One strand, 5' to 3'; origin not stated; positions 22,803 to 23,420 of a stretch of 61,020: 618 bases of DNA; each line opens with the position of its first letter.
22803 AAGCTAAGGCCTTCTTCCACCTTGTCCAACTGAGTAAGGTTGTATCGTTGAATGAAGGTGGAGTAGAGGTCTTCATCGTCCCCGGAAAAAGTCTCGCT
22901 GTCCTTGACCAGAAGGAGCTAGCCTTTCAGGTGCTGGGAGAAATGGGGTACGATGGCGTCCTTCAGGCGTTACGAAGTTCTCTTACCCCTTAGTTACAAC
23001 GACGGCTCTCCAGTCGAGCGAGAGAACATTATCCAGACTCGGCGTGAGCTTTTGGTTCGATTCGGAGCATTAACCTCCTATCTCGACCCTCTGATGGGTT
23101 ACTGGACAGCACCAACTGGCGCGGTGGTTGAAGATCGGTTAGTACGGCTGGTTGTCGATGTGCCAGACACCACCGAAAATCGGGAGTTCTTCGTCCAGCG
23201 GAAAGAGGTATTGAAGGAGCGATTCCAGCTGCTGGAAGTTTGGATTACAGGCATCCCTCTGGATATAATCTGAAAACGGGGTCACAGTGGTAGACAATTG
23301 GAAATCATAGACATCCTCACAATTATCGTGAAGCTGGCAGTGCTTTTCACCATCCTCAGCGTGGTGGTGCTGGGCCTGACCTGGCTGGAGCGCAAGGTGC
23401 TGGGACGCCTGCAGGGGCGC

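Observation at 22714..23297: Low-GC overlapping two-gene module of unknown function in the nuoD-nuoH gap (candidate toxin-antitoxin-like or other accessory system)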

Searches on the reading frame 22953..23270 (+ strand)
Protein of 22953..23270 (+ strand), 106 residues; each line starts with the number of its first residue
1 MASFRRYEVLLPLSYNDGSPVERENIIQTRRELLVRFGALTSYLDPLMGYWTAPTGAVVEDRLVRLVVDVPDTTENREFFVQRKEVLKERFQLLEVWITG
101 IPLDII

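Call 4: search_protein_families(library=pfam, proteins=[window:22953-23270:+], max_evalue=1)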
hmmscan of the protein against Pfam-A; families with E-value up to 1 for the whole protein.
window:22953-23270:+ (106 aa): 0 families

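Call 5: search_protein_families(library=ncbifam, proteins=[window:22953-23270:+], max_evalue=1)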
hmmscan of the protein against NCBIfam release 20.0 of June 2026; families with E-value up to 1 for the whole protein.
window:22953-23270:+ (106 aa): 0 families

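Call 6: search_protein_families(library=padloc, proteins=[window:22953-23270:+], max_evalue=1)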
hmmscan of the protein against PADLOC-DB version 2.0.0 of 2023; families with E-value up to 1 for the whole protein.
window:22953-23270:+ (106 aa): 0 families

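Call 7: find_homologous_proteins(query=window:22953-23270:+)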
Query window:22953-23270:+ (106 aa): 11 proteins with E <= 0.001 among 14 candidates.
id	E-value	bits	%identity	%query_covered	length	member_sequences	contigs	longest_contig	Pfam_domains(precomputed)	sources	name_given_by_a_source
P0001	6.8e-63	227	100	100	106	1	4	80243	-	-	-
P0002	1.7e-42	162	73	100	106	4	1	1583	-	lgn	-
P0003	1.9e-38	149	65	100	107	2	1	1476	-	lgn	-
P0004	3.3e-35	138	66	92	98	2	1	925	-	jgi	jgi:hypothetical protein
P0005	2.6e-31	126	59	100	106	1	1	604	-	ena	-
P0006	2.5e-26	110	54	98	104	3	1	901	-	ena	-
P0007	1.8e-25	107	52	98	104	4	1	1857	-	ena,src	-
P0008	8.3e-25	105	52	98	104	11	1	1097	-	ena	-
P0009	4.1e-21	93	46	96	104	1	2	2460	-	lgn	-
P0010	1.3e-19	88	47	98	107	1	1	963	-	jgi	jgi:hypothetical protein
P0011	1.4e-13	69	38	98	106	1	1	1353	-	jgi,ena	-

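Call 11: find_encoding_contigs(protein=P0002, flank=3000, max_places=3)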
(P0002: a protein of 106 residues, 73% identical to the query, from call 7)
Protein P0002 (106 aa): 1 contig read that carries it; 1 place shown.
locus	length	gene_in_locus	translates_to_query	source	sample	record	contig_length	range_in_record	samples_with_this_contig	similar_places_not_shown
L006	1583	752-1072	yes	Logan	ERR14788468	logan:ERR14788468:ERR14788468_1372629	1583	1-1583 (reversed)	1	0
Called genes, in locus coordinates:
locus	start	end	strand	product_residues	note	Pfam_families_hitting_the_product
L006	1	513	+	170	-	?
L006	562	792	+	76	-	-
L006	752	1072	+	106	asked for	-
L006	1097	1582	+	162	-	?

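Call 12: find_encoding_contigs(protein=P0009, flank=3000, max_places=3)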
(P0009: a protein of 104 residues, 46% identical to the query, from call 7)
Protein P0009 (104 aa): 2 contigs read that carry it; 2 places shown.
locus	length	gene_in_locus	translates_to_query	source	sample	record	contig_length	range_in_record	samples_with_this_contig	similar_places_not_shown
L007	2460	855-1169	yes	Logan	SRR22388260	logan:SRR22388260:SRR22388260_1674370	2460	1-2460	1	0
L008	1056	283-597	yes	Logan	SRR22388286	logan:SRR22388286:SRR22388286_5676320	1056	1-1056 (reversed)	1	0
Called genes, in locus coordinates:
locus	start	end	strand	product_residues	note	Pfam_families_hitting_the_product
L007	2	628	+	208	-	?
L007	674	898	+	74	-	-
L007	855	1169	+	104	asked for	-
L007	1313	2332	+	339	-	-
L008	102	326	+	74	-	-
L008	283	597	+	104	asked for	-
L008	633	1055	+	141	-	?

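Call 13: find_encoding_contigs(protein=P0007, flank=3000, max_places=3)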
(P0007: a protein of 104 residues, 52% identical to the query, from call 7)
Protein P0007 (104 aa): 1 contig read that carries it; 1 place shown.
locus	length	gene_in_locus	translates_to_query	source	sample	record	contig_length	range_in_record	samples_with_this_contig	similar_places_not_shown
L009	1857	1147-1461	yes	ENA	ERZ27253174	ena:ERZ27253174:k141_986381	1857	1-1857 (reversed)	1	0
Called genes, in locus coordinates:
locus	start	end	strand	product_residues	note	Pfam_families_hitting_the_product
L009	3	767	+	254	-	?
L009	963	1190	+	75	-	-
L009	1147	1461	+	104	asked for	-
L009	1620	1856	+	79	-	?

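Call 14: find_encoding_contigs(protein=P0011, flank=3000, max_places=3)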
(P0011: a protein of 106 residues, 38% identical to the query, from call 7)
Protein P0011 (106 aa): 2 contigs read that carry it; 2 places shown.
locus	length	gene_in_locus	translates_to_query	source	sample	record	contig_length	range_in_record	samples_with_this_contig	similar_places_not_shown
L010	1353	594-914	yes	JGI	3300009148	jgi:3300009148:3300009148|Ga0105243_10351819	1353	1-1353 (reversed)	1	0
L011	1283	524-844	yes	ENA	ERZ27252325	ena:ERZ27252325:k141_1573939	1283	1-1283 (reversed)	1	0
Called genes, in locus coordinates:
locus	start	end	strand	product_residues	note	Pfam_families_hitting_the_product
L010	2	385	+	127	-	?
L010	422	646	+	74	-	-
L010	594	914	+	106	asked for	-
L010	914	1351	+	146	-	?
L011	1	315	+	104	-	?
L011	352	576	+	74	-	-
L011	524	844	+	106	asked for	-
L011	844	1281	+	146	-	?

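Call 25: find_related_loci(query=A1, collection=genome_contigs, flank=6000)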
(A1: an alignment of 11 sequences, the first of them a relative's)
Query A1 (106 aa) in genome_contigs; peptide patterns used: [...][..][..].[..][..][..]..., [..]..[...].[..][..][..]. (x = any residue, [..] = any of these).
279 stretches matched a pattern; 216 encode a relative of the query (tblastn E <= 1e-3); the best 80 are kept; 80 distinct loci.
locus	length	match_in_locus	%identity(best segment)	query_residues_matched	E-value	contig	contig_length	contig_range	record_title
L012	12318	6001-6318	79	1-106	4e-51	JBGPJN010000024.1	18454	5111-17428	MAG: Dehalococcoidia bacterium isolate OBJ_0618_7090110_308 k141_2570882_length_18454_cov_11.8993, whole genome shotgun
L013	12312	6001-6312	48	1-105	5e-30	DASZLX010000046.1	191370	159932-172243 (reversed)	MAG TPA_asm: Verrucomicrobiia bacterium isolate SMAG_U5876 k141_1625046, whole genome shotgun sequence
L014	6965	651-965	47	1-106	2e-28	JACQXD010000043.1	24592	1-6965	MAG: Nitrospirae bacterium isolate NC_groundwater_1506_Pr4_B-0.1um_42_4 SR1-18-B1_scaffold_92955, whole genome shotgun s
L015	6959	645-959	46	1-106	3e-28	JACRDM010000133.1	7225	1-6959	MAG: Elusimicrobia bacterium isolate NC_groundwater_1672_Pr3_B-0.1um_44_11 SR-2_scaffold_141_3433693, whole genome shotg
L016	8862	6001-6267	51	7-106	2e-28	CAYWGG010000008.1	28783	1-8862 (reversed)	MAG TPA_asm: uncultured Dehalococcoidia bacterium isolate binchicken_co21_430 genome assembly, contig: NODE_634_length_2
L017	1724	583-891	54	3-106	4e-28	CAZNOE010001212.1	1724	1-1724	MAG TPA_asm: uncultured Bifidobacteriaceae bacterium isolate SRP119689_co1_68 genome assembly, contig: NODE_135010_lengt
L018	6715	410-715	52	4-106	1e-27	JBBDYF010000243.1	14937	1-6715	MAG: Pirellulaceae bacterium isolate LejiaD_63_11 Lejia_D_6344_length_14937_cov_7, whole genome shotgun sequence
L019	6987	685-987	45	5-106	2e-27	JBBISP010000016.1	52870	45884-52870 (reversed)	MAG: Nitrospirota bacterium isolate BQF170218_bin_376 NODE_449_length_52870_cov_47.000587, whole genome shotgun sequence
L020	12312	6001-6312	49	2-106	2e-27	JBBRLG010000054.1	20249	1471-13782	MAG: Gemmatales bacterium isolate La1_concoct.277 LA1C_C.277_k141_37189L_20249_cov_12.0095, whole genome shotgun sequenc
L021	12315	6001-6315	50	1-106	4e-27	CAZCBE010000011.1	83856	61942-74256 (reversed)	MAG TPA_asm: uncultured Klebsiella sp. isolate SRP292972_co3_125 genome assembly, contig: NODE_298_length_83856_cov_21.1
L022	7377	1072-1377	48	4-106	5e-27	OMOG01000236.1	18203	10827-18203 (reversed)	Solibacteraceae bacterium SbA4 strain Peat soil MAG SbA4 genome assembly, contig: SBA4_Contig_310, whole genome shotgun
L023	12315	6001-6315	47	1-106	6e-27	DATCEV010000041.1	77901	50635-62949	MAG TPA_asm: Verrucomicrobiia bacterium isolate SMAG_U7763 k141_260709, whole genome shotgun sequence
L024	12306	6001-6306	48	2-104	8e-27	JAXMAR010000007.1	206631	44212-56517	MAG: Gemmataceae bacterium isolate STL-PLA15 C1.191.fa-7, whole genome shotgun sequence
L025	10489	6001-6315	41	1-106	8e-27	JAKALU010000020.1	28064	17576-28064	MAG: Nitrospirae bacterium isolate WY5.bin134 NODE_2502_length_28064_cov_1.711351, whole genome shotgun sequence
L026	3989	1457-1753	49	6-105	1e-26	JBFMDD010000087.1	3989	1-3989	MAG: bacterium isolate MAG210 MAG210_87, whole genome shotgun sequence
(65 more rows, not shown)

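Call 27: predict_structure(alignment_id=A1)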
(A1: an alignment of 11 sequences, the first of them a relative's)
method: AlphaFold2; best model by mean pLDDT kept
length: 106 residues; sequences in the alignment: 11
mean_pLDDT: 91.9   pTM: 0.83
mean pLDDT of the five models: 91.9, 91.7, 88.7, 88.2, 84.1
residues with pLDDT >= 90: 77; 70-90: 28; 50-70: 1; < 50: 0
segments of 3 or more residues with pLDDT < 50: none
pLDDT, mean of each block of 10 residues (from residue 1): 90 90 95 97 90 81 95 97 96 90 90
secondary structure, 60 per line:
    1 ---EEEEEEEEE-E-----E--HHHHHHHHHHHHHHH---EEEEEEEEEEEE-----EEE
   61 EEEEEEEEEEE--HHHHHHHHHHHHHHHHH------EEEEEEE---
elements in order: E4-12 H23-37 E41-52 E58-71 H74-90 E97-103
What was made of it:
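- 22953..23273 (+): Gene B: 106 aa with a PII-like ferredoxin fold. It belongs to an unnamed family of about 1,800 50%-identity clusters with near-invariant P12, N16, F37, G49-x-W51, K84 and Q93, and highly conserved E8, D17, D61 and D69. Proposed role: SAM-lyase-like enzyme. Structure model pLDDT 92 (call 27).
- On SAM lyase (PF23780): The structure model has pLDDT 92 and the element order E-H-E-E-H-E (call 27).
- The structure model has pLDDT 92 (call 27).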

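Call 28: search_protein_representatives(alignment_id=A1)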
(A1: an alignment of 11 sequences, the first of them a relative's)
Query: 11 sequences, 104 profile positions. Proteins with E-value up to 0.001 (for the whole library): 1816; up to 1e-10: 569; up to 1e-30: 23. The best 150 are listed.
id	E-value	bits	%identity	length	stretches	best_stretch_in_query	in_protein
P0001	1.3e-42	160.3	-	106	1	2-104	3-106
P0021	7.0e-38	145.0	-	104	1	1-103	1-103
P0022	2.3e-36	140.2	-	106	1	2-104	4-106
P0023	3.3e-36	139.6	-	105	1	1-104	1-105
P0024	1.8e-35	137.3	-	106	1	2-104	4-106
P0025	1.2e-33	131.4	-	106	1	2-103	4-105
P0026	1.9e-33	130.8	-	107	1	4-103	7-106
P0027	5.4e-33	129.3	-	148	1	2-103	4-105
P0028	5.7e-33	129.2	-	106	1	3-103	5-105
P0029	9.5e-33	128.5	-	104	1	1-104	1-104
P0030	1.6e-32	127.8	-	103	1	5-104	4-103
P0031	2.4e-32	127.2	-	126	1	2-99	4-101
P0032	2.5e-32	127.2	-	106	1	3-103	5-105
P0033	6.5e-32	125.8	-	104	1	3-103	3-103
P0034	8.4e-32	125.5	-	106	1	2-103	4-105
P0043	1.5e-30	121.5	-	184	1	4-101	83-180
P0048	1.4e-28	115.1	-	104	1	3-103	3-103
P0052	4.0e-28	113.6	-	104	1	1-102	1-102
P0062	4.7e-26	107.0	-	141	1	3-101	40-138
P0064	6.3e-26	106.6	-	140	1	4-102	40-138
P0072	4.1e-25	104.0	-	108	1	3-104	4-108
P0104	7.3e-22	93.5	-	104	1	4-103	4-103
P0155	7.9e-19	83.8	-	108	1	1-103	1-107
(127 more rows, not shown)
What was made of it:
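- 22953..23273 (+): Calls 7, 28.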

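Call 31: fold_search(model_id=the predicted structure, library=pdb)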
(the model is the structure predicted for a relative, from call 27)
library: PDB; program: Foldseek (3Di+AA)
matches with E <= 10: 1014; with E <= 0.001: 3
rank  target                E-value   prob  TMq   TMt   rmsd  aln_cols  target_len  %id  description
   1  6zm9                  1.5e-04  1.00  0.64  0.55   4.4       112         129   19  PHAGE SAM LYASE IN COMPLEX WITH S-METHYL-5'-THIOADENOSINE (released 2021-02-24)
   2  1o5j                  6.5e-04  1.00  0.62  0.63   3.5       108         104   11  Crystal structure of Periplasmic divalent cation tolerance protein (TM1056) from Thermotoga maritima at 1.95 A resolutio (released 2003-09-30)
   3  4y6i_F                8.6e-04  1.00  0.60  0.59   3.6       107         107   11  Crystal structure of E.coli CutA1 E61V/C16A/C39A/C79A mutation (released 2015-09-23)
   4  4y6i_D                1.2e-03  1.00  0.58  0.59   3.7       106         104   12  Crystal structure of E.coli CutA1 E61V/C16A/C39A/C79A mutation (released 2015-09-23)
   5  2zfh_C                1.3e-03  1.00  0.62  0.62   3.3       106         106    8  Crystal structure of putative CutA1 from Homo sapiens at 2.05A resolution (released 2008-01-22)
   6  3aa9_C                1.3e-03  1.00  0.64  0.65   3.2       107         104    8  Crystal Structure Analysis of the Mutant CutA1 (E61V) from E. coli (released 2010-08-11)
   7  3opk_A                1.5e-03  1.00  0.61  0.62   3.4       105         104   10  Crystal structure of divalent-cation tolerance protein CutA from Salmonella enterica subsp. enterica serovar Typhimuri (released 2010-10-06)
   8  7l85_A                1.8e-03  1.00  0.62  0.63   3.1       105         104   15  Designed tetrahedral nanoparticle T33-31 presenting BG505 SOSIP trimers (released 2021-08-04)
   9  3ah6_C                1.8e-03  1.00  0.63  0.64   3.1       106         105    8  Remarkable improvement of the heat stability of CutA1 from E.coli by rational protein designing (released 2010-08-11)
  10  4y6i_B                1.8e-03  1.00  0.60  0.59   3.6       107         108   11  Crystal structure of E.coli CutA1 E61V/C16A/C39A/C79A mutation (released 2015-09-23)
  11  3aa9_A                1.9e-03  1.00  0.63  0.64   3.2       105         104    8  Crystal Structure Analysis of the Mutant CutA1 (E61V) from E. coli (released 2010-08-11)
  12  2zfh_A                1.9e-03  1.00  0.61  0.60   3.5       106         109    8  Crystal structure of putative CutA1 from Homo sapiens at 2.05A resolution (released 2008-01-22)
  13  1kr4                  1.9e-03  1.00  0.57  0.55   3.9       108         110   12  Structure Genomics, Protein TM1056, cutA (released 2002-08-14)
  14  4zk7_M                2.0e-03  1.00  0.62  0.64   3.0       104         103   17  Crystal structure of rescued two-component self-assembling tetrahedral cage T33-31 (released 2015-07-29)
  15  2zom_C                2.1e-03  1.00  0.61  0.60   3.4       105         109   10  Crystal structure of CutA1 from Oryza sativa (released 2009-05-26)
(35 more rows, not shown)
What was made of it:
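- On SAM lyase (PF23780): Its best solved-structure match is 6zm9 (call 31).
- Closest known: Phage S-adenosylmethionine lyases. Same: B has the same PII-like beta-alpha-beta-beta-alpha-beta fold, and 6zm9 is its best solved-structure match (call 31).
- Closest known: PII / CutA1 / PII-like signalling proteins. Same: Dozens of CutA1 and PII chains match at TM 0.55-0.65 (call 31).
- Closest known: SAM-AMP lyase of CorA-associated type III CRISPR systems. Same: It shares the PII-like lyase fold and is among the top 30 solved-structure matches (call 31).
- Its best match among solved structures is phage SAM lyase 6zm9 (E 1.5e-4, TM 0.64), followed by CutA1, PII and a SAM-AMP lyase (call 31).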

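Call 37: search_solved_structures(query=A1, max_evalue=10, show_alignments=3)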
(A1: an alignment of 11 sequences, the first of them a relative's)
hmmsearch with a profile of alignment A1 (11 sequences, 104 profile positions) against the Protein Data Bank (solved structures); distinct sequences matched with E-value up to 10: 2.
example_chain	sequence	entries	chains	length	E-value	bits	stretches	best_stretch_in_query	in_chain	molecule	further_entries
8tch_A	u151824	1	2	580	0.75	13.1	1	39-87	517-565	Pathogenicity island protein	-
9up2_A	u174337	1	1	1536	1.9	11.8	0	27-85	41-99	PvdL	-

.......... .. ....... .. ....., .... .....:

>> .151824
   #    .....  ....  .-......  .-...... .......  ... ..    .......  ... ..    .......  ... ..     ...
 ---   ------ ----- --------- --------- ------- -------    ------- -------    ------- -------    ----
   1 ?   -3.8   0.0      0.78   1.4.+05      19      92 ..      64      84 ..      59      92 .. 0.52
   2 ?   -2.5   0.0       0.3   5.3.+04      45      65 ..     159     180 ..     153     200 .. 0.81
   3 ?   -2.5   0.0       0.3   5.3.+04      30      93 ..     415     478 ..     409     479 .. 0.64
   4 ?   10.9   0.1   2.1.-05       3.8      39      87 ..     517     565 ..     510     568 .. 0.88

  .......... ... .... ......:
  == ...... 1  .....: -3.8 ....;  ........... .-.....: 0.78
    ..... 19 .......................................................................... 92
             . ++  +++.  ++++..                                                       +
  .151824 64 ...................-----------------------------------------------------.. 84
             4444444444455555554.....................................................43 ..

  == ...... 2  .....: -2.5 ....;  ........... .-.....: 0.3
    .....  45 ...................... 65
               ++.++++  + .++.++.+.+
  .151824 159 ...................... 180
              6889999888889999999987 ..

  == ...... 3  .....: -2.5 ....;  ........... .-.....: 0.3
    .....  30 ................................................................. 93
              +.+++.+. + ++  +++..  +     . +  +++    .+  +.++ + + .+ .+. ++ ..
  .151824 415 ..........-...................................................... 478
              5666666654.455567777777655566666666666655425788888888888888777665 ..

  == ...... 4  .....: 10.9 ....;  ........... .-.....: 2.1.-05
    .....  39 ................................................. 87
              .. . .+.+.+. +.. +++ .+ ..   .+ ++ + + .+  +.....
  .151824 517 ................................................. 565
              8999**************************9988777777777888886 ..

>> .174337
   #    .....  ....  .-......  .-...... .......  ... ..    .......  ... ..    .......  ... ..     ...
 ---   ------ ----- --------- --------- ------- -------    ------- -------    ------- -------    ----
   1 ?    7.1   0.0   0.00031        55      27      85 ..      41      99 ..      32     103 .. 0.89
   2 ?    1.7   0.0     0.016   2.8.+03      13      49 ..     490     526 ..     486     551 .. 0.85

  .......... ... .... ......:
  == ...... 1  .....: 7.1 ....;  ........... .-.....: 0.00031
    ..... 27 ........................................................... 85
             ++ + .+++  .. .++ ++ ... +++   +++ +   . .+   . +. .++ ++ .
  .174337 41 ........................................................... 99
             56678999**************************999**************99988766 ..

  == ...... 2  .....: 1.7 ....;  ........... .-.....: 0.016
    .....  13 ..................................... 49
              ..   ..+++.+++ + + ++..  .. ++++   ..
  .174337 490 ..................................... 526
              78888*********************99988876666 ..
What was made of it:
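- Tried and rejected: A profile search of B against all solved-structure sequences found nothing meaningful (call 37).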

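Call 44: search_protein_families(library=pfam, alignment_id=A5, max_evalue=0.00001)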
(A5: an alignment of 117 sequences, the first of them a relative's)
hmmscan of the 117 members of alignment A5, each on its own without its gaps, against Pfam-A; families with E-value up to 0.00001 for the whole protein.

A. member 1, L007:2-625:+ (208 aa): 2 families
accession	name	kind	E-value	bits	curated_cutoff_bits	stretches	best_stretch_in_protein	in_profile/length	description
PF01583.26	APS_kinase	-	1.4e-63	214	21.1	1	7-154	1-151/152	Adenylylsulphate kinase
PF01656.29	CbiA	-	9.8e-06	26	25.4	0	16-82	7-77/125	CobQ/CobB/MinD/ParA nucleotide binding domain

B. families by the number of members that match (of 117 scanned): 110 families (the first 25 are shown)
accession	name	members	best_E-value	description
PF07394.17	DUF1501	5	1.5e-110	Protein of unknown function (DUF1501)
PF03938.19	OmpH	3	3.2e-30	Outer membrane protein (OmpH-like)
PF00793.26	DAHP_synth_1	2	7.5e-87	DAHP synthetase I family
PF00515.34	TPR_1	2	1.6e-38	Tetratricopeptide repeat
PF07719.23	TPR_2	2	5.8e-31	Tetratricopeptide repeat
PF13432.12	TPR_16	2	3.8e-30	Tetratricopeptide repeat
PF00753.33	Lactamase_B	2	8.2e-27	Metallo-beta-lactamase superfamily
PF18152.6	DAHP_snth_FXD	2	7.2e-23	DAHP synthase ferredoxin-like domain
PF13181.12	TPR_8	2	7.7e-23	Tetratricopeptide repeat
PF13372.12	Alginate_exp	2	1.2e-12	Alginate export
PF13428.12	TPR_14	2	1.8e-12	Tetratricopeptide repeat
PF13424.12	TPR_12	2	3.1e-12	Tetratricopeptide repeat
PF03102.20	NeuB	2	5.4e-12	NeuB family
PF14559.12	TPR_19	2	3.5e-11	Tetratricopeptide repeat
PF13174.12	TPR_6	2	1.8e-10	Tetratricopeptide repeat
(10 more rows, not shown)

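Call 47: search_protein_families(library=phrogs, proteins=[window:22953-23270:+], max_evalue=1)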
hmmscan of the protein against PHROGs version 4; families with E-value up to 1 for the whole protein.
window:22953-23270:+ (106 aa): 0 families

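Call 48: search_dna_similar(query=window:22953-23270:+, collection=plasmids, mode=protein, max_evalue=0.001)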
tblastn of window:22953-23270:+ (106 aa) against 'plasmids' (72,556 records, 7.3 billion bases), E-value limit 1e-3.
No match.

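Call 49: fold_search(model_id=the predicted structure, library=viral)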
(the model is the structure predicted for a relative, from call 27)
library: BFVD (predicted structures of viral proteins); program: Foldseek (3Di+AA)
matches with E <= 10: 1220; with E <= 0.001: 11
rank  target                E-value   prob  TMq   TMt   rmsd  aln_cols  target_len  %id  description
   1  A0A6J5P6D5            5.1e-06  1.00  0.71  0.69   4.0       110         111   20  Uncharacterized protein [uncultured Caudovirales phage]
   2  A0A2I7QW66            8.4e-06  1.00  0.68  0.64   4.4       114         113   16  (no name in the UniProt tables at hand)
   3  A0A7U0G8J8            2.2e-05  1.00  0.65  0.55   5.6       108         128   16  (no name in the UniProt tables at hand)
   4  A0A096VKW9            1.1e-04  1.00  0.67  0.75   3.1       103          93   23  Uncharacterized protein [Synechococcus phage S-CBP2]
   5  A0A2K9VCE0            1.6e-04  1.00  0.64  0.61   3.3        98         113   17  Uncharacterized protein [Lactobacillus phage Bacchae]
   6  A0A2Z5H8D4            1.6e-04  1.00  0.54  0.52   4.3       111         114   10  (no name in the UniProt tables at hand)
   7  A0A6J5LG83            1.7e-04  1.00  0.69  0.75   3.3       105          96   20  Uncharacterized protein [uncultured Caudovirales phage]
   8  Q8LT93                1.9e-04  1.00  0.61  0.56   5.0       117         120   15  Uncharacterized protein [Vibrio phage VpV262]
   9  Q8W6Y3                2.0e-04  1.00  0.59  0.61   4.5       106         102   19  Uncharacterized protein [Synechococcus phage P60]
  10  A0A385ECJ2            7.5e-04  1.00  0.67  0.51   3.3       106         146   16  Uncharacterized protein [Caulobacter phage CcrBL10]
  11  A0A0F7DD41            7.5e-04  1.00  0.59  0.59   4.2       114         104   13  Uncharacterized protein [Delftia phage IME-DE1]
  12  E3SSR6                1.1e-03  1.00  0.67  0.70   3.2       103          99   14  Uncharacterized protein [Prochlorococcus phage P-HM2]
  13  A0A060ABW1            1.1e-03  1.00  0.58  0.53   4.5       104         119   16  Uncharacterized protein [Listeria phage LMSP-25]
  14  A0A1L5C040            2.6e-03  1.00  0.50  0.44   9.5       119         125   18  Uncharacterized protein [Aquamicrobium phage P14]
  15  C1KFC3                3.2e-03  1.00  0.49  0.50   5.5       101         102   11  Uncharacterized protein [Lactobacillus phage Lb338-1]
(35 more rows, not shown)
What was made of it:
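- B's best viral structure matches are uncharacterised podophage proteins (TM about 0.7, call 49).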

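Call 50: search_dna_similar(query=window:22953-23270:+, collection=phages, mode=protein, max_evalue=0.001)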
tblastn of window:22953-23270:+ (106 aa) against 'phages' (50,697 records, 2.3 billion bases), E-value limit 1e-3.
No match.
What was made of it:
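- No copies were found on plasmids or in the phage GenBank set (calls 48, 50).
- Tried and rejected: Phages and plasmids. tblastn of B against plasmids and GenBank phages gave no match (calls 48, 50).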
